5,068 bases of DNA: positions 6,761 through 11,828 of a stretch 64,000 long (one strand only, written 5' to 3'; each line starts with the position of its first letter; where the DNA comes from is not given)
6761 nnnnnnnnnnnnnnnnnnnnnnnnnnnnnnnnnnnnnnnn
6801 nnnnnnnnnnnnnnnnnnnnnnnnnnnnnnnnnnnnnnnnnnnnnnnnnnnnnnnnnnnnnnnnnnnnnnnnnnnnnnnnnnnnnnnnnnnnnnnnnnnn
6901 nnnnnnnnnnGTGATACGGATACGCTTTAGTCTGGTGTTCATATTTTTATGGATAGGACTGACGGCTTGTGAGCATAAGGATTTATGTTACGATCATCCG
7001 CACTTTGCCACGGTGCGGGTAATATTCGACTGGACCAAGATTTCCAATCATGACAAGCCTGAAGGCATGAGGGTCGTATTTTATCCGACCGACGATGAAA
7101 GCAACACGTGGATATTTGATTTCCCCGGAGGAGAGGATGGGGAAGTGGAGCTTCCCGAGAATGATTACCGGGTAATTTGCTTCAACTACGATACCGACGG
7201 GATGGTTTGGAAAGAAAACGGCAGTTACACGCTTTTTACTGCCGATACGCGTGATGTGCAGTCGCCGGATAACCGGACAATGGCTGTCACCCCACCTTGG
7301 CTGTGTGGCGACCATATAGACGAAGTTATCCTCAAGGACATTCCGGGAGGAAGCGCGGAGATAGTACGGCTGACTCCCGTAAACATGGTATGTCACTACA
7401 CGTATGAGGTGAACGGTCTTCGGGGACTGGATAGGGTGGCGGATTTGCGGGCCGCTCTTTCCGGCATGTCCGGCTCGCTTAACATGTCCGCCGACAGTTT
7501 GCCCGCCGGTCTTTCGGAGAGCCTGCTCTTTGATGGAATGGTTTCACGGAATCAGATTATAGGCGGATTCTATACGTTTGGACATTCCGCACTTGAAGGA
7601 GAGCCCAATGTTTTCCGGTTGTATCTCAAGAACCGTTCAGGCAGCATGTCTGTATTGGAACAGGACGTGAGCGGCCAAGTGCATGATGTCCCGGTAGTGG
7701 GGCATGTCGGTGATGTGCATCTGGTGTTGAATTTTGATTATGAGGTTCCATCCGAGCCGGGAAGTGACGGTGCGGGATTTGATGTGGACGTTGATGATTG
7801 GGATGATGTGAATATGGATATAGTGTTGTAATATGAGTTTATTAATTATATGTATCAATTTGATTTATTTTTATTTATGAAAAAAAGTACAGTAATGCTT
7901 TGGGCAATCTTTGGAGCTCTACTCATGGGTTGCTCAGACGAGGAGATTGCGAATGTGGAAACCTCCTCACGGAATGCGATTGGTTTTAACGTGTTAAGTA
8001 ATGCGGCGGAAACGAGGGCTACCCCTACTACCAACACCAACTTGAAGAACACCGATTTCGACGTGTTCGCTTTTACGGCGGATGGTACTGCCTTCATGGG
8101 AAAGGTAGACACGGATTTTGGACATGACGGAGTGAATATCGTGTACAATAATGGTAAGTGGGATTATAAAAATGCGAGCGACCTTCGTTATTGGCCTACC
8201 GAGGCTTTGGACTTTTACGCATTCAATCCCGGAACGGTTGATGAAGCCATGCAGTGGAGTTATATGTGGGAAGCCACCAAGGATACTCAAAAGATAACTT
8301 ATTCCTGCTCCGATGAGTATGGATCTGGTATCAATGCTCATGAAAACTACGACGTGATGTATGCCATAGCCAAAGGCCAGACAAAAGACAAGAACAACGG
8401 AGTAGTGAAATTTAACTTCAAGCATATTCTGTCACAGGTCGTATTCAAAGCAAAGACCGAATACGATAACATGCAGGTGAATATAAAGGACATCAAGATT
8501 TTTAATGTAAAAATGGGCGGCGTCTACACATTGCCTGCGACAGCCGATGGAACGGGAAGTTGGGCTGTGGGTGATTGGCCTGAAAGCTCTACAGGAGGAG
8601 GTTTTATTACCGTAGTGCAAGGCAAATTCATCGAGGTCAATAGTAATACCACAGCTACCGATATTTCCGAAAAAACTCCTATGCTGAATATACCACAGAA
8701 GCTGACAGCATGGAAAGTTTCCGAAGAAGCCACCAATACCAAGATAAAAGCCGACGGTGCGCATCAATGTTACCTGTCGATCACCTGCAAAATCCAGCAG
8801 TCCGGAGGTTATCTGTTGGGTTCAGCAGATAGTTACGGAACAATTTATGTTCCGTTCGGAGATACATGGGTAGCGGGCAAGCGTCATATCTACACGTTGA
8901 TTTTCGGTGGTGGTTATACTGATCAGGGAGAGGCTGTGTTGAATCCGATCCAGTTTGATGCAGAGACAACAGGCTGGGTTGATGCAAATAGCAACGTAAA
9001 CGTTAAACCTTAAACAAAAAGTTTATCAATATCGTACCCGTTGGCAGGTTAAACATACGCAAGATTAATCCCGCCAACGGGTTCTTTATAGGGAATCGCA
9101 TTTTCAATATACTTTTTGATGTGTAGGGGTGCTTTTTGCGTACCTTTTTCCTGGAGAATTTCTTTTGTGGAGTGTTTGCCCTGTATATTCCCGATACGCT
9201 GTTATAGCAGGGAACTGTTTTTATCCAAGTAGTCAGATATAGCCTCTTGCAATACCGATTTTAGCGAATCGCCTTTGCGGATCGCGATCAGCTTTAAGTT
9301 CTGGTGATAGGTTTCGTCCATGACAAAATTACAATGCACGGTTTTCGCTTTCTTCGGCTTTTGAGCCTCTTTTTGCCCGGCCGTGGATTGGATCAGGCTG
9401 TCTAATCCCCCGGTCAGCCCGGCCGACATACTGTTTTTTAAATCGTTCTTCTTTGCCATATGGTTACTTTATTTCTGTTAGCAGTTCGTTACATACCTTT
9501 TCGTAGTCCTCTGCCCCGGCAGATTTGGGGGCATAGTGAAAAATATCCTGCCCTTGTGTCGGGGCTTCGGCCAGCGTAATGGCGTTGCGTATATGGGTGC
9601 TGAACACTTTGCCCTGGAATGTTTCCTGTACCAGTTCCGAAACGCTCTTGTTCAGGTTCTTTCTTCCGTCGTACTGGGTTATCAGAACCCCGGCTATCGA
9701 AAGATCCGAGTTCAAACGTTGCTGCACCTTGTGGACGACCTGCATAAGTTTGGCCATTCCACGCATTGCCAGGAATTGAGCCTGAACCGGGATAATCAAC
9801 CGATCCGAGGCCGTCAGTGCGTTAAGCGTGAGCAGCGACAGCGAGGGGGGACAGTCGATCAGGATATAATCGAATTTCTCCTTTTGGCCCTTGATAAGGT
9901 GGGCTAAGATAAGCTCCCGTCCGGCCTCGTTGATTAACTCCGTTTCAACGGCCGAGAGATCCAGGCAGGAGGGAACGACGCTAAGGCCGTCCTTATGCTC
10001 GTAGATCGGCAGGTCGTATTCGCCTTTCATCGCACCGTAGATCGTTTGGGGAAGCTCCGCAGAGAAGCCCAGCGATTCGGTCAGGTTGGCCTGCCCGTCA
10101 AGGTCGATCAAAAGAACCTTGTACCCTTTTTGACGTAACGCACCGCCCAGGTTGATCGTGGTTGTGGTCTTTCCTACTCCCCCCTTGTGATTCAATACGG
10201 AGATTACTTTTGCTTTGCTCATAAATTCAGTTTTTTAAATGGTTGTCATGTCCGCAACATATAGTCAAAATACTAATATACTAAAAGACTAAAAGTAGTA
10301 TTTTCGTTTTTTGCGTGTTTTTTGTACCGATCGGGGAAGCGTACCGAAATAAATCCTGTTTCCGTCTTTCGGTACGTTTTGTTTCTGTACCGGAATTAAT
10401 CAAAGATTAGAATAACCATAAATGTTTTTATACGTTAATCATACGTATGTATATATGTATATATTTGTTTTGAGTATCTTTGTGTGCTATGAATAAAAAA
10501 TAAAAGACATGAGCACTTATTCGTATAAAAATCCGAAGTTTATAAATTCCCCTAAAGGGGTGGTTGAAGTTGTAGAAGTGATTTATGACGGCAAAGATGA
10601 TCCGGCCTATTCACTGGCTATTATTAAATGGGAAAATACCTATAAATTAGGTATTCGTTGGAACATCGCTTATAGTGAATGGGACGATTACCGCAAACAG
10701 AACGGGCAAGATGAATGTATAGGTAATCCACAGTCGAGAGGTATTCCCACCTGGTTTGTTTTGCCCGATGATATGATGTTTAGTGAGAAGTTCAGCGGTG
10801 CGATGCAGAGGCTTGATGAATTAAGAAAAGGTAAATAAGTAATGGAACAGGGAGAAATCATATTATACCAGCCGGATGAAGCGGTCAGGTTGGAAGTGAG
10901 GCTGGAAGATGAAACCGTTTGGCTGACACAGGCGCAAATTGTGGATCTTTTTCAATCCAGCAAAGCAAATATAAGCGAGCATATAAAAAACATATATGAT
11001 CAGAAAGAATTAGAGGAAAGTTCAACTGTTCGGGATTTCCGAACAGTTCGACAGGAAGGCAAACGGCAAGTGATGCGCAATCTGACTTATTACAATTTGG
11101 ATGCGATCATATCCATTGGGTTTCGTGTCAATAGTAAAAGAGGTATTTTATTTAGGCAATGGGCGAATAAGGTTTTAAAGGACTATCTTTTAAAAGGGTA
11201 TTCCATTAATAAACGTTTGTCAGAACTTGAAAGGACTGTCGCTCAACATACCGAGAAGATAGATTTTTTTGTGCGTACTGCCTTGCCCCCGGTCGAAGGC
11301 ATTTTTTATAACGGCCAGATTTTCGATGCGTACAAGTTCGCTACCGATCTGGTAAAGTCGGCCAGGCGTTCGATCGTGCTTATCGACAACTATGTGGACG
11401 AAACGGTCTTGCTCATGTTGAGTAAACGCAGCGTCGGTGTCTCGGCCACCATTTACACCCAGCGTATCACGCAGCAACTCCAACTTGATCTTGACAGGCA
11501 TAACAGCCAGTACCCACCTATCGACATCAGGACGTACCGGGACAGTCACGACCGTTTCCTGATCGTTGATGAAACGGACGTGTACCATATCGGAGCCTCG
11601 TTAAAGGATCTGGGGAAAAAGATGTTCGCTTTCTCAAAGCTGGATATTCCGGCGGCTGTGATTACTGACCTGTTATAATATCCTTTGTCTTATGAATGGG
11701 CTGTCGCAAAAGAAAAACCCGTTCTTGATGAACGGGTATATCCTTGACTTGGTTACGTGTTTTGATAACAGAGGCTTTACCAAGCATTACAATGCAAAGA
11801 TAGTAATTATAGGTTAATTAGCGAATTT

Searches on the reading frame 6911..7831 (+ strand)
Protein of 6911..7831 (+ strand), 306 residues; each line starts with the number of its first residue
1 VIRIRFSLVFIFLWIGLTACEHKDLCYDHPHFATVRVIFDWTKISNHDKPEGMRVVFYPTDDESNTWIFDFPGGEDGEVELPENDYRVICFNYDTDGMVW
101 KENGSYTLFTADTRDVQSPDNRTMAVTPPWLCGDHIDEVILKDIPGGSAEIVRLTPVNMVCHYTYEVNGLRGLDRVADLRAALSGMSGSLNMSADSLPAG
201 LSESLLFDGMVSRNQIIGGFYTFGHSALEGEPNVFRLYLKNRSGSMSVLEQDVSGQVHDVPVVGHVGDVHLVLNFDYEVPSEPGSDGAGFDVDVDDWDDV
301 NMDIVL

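Call 5: search_protein_families(library=pfam, proteins=[window:6911-7831:+], max_evalue=0.01)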
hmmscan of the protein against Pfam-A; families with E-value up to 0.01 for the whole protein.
window:6911-7831:+ (306 aa): 1 family
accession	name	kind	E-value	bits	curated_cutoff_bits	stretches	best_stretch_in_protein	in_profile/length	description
PF17145.10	DUF5119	-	9e-62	208.7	27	1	19-197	1-181/191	Domain of unknown function (DUF5119)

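Call 6: search_protein_families(library=ncbifam, proteins=[window:6911-7831:+], max_evalue=0.01)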
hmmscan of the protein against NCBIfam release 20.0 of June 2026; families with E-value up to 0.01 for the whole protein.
window:6911-7831:+ (306 aa): 0 families

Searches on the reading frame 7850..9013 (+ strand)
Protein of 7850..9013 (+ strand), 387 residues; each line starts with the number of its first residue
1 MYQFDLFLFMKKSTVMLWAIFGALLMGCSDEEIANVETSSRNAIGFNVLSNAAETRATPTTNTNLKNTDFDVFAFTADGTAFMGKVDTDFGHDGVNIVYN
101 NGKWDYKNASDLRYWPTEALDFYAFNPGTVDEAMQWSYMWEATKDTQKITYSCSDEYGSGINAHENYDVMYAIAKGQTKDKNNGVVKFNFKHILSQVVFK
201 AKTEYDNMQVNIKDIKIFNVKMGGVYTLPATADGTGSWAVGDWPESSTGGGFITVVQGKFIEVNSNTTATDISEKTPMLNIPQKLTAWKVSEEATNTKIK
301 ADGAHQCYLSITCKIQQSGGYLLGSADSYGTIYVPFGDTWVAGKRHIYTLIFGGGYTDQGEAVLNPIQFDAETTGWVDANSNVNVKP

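Call 5: search_protein_families(library=pfam, proteins=[window:7850-9013:+], max_evalue=0.01)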
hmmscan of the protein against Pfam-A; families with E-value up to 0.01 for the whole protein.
window:7850-9013:+ (387 aa): 1 family
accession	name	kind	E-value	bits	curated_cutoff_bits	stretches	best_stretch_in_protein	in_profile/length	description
PF13149.12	Mfa_like_1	-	3.7e-29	102.9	27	1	55-376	1-246/246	Fimbrillin-like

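Call 6: search_protein_families(library=ncbifam, proteins=[window:7850-9013:+], max_evalue=0.01)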
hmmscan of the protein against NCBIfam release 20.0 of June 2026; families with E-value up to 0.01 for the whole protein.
window:7850-9013:+ (387 aa): 0 families

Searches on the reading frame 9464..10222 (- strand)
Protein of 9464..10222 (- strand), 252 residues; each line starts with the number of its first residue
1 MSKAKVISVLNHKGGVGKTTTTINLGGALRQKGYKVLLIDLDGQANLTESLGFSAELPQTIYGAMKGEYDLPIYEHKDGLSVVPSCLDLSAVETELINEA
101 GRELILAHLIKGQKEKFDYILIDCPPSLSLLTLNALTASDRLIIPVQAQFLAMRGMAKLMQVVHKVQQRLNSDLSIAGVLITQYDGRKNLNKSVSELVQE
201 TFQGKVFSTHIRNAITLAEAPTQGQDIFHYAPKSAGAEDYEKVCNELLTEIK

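Call 5: search_protein_families(library=pfam, proteins=[window:9464-10222:-], max_evalue=0.01)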
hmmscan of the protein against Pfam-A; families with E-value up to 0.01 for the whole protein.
window:9464-10222:- (252 aa): 11 families
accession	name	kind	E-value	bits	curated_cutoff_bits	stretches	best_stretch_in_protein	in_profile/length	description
PF13614.12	AAA_31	-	3.2e-56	190.5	27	1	5-176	2-177/177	AAA domain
PF01656.29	CbiA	-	3.5e-27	95.3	25.4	1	7-226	1-124/125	CobQ/CobB/MinD/ParA nucleotide binding domain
PF10609.15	ParA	-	9.9e-14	51.8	27.1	1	5-247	4-245/246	NUBPL iron-transfer P-loop NTPase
PF06564.18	CBP_BcsQ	-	1.1e-13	51.7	21.3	1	7-243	4-229/234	Cellulose biosynthesis protein BcsQ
PF09140.17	MipZ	-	3.2e-13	50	20.7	1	6-167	2-150/262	ATPase MipZ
PF00142.24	Fer4_NifH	-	1.9e-07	31.3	25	1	12-61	7-55/271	4Fe-4S iron sulfur cluster binding proteins, NifH/frxC family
PF02374.21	ArsA_ATPase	-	6.1e-07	29.4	24.3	1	11-52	7-48/305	Anion-transporting ATPase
PF07015.17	VirC1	-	2.3e-05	24.3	24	1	5-48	2-45/231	VirC1 protein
PF00448.28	SRP54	-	0.00012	22.2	22.7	0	14-42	10-38/196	SRP54-type protein, GTPase domain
PF07755.17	DUF1611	-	0.0074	16.1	25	0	3-42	11-50/201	Domain of unknown function (DUF1611_C) P-loop domain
PF13604.12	AAA_30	-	0.0085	16.3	27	0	4-57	17-72/191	AAA domain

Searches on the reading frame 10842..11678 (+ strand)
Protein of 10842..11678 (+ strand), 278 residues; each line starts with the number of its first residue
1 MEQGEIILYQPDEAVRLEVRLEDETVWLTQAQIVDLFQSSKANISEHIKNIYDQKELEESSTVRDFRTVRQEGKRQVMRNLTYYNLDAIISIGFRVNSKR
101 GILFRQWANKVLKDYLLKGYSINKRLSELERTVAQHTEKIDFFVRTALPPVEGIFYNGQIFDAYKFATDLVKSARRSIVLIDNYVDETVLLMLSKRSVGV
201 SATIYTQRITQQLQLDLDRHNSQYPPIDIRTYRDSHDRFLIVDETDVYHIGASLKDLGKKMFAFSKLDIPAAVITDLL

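Call 5: search_protein_families(library=pfam, proteins=[window:10842-11678:+], max_evalue=0.01)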
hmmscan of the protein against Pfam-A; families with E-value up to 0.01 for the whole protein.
window:10842-11678:+ (278 aa): 1 family
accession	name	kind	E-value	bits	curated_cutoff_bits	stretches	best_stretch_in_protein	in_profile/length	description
PF13310.11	Virulence_RhuM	-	4.9e-25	88.7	33.7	1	61-174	1-112/252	Virulence protein RhuM family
